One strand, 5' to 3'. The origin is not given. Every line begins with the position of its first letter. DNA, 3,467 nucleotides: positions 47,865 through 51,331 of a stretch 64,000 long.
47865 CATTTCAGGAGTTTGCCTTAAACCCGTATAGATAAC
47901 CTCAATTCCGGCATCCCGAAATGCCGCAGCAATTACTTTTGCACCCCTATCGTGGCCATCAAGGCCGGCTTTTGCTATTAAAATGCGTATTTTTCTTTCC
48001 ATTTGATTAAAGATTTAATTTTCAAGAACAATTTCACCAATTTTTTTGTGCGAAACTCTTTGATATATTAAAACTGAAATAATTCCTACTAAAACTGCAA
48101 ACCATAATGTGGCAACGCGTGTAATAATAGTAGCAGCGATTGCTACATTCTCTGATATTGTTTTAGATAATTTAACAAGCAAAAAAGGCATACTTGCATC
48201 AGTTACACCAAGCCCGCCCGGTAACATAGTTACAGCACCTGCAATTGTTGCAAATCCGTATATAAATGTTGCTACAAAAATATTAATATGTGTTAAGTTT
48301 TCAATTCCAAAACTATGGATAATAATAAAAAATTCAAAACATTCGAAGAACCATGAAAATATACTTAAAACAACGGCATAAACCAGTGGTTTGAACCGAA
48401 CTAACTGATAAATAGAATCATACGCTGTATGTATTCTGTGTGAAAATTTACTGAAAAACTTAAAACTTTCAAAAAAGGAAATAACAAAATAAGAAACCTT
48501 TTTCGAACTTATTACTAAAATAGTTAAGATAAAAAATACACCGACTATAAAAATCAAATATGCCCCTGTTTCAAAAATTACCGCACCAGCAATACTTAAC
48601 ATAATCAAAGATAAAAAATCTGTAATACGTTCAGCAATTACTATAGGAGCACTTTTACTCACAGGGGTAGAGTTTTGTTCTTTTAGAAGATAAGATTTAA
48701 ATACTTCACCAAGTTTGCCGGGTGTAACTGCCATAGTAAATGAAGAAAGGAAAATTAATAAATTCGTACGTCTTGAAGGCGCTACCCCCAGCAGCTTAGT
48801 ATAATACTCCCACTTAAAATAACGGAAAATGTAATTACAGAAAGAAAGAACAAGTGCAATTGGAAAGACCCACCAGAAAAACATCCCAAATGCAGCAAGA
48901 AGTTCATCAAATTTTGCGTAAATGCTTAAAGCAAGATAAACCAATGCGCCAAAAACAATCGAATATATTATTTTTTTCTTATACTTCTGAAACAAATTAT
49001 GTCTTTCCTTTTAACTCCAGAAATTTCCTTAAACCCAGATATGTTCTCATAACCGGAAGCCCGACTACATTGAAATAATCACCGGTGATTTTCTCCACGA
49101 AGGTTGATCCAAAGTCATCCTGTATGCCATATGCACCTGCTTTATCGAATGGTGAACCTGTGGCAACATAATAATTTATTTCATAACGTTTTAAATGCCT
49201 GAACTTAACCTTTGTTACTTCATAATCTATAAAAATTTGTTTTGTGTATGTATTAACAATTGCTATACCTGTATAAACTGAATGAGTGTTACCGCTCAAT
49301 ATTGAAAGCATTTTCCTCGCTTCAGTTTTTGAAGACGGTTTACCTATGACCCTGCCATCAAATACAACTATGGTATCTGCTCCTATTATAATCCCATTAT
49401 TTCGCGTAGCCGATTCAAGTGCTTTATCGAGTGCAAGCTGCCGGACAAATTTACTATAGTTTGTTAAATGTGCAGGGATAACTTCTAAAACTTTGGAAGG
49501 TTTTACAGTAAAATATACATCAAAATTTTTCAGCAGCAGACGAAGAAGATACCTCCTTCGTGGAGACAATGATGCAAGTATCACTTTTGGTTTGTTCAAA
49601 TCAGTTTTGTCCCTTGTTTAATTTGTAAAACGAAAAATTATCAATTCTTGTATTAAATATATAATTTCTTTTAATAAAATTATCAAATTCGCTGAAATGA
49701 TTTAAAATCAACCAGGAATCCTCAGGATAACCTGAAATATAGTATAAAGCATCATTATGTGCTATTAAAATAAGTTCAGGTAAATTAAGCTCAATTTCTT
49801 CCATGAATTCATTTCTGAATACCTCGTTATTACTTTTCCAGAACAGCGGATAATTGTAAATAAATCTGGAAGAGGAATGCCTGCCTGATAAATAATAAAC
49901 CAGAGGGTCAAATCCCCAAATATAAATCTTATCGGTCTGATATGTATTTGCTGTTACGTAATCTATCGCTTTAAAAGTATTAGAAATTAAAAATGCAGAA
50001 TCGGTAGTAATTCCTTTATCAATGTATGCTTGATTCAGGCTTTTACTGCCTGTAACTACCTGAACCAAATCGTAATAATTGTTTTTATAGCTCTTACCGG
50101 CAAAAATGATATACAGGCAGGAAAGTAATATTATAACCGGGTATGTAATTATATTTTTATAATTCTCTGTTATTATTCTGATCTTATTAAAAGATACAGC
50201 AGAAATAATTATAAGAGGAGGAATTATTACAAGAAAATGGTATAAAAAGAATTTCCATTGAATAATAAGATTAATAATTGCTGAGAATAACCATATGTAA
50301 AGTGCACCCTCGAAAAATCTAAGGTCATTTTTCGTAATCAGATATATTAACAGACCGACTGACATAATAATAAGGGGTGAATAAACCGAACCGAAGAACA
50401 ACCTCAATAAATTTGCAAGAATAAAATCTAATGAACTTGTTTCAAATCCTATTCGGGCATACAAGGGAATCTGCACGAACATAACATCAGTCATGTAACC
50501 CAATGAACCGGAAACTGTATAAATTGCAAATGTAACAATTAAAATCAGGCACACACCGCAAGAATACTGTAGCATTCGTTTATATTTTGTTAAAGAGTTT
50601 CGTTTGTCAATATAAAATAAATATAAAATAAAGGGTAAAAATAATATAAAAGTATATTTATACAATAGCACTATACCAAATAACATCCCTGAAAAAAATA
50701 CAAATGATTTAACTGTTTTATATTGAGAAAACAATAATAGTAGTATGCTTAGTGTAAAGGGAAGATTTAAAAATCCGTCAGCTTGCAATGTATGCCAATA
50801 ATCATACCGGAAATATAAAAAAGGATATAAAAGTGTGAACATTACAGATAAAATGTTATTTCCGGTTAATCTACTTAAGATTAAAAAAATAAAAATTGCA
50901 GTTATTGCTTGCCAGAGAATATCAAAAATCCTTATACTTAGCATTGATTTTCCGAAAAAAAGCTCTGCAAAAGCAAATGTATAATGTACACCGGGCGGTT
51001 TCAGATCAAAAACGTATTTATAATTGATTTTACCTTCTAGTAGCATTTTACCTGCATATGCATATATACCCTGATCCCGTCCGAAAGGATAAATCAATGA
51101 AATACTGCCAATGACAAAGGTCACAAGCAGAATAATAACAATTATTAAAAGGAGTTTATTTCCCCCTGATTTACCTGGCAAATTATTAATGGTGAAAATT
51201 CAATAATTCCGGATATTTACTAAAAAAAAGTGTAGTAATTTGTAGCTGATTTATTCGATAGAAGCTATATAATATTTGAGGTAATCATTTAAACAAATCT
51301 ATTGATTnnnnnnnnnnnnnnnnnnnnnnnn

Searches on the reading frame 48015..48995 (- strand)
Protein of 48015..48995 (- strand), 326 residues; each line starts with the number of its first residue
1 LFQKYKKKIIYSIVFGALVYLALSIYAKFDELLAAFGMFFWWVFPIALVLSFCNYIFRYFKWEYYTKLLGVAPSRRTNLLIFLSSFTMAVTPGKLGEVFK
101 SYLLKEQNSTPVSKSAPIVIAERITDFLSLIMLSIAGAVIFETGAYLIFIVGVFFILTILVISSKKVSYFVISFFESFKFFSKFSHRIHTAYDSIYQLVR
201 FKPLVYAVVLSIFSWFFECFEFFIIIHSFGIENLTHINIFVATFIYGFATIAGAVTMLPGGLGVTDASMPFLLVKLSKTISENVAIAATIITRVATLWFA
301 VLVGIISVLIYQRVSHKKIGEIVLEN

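Call 15: search_protein_families(library=pfam, proteins=[window:48015-48995:-], max_evalue=0.001)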
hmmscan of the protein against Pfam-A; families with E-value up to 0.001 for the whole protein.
window:48015-48995:- (326 aa): 1 family
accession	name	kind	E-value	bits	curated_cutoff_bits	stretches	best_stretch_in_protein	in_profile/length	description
PF03706.18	LPG_synthase_TM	-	3.9e-36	125.5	33.4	1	14-304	2-302/302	Lysylphosphatidylglycerol synthase TM region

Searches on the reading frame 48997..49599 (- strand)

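Call 15: search_protein_families(library=pfam, proteins=[window:48997-49599:-], max_evalue=0.001)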
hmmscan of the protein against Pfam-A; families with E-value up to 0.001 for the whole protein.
window:48997-49599:- (200 aa): 1 family
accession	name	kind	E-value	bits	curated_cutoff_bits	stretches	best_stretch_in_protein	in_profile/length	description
PF02545.19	Maf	-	2.3e-55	187.6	27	1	5-192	1-186/187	Maf-like protein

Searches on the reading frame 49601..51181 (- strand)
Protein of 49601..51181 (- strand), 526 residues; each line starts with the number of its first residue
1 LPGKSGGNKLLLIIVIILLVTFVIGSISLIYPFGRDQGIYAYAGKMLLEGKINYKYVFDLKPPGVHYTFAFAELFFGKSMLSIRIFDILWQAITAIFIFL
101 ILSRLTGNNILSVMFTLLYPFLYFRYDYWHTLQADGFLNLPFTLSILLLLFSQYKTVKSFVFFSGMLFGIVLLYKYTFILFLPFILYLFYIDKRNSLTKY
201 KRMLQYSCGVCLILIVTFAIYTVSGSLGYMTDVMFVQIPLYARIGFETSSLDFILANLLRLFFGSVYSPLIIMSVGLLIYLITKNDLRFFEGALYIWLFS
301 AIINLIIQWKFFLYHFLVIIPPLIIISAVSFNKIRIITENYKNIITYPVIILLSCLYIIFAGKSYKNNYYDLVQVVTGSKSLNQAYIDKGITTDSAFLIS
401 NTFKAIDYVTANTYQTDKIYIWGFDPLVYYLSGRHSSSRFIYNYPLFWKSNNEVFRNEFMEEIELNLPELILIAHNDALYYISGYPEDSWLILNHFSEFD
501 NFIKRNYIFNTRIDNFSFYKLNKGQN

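Call 15: search_protein_families(library=pfam, proteins=[window:49601-51181:-], max_evalue=0.001)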
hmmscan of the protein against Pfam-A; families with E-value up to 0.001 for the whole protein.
window:49601-51181:- (526 aa): 1 family
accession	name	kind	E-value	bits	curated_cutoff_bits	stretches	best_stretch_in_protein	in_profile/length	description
PF13231.12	PMT_2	-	3.6e-12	47.2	26.1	1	61-220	2-159/160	Dolichyl-phosphate-mannose-protein mannosyltransferase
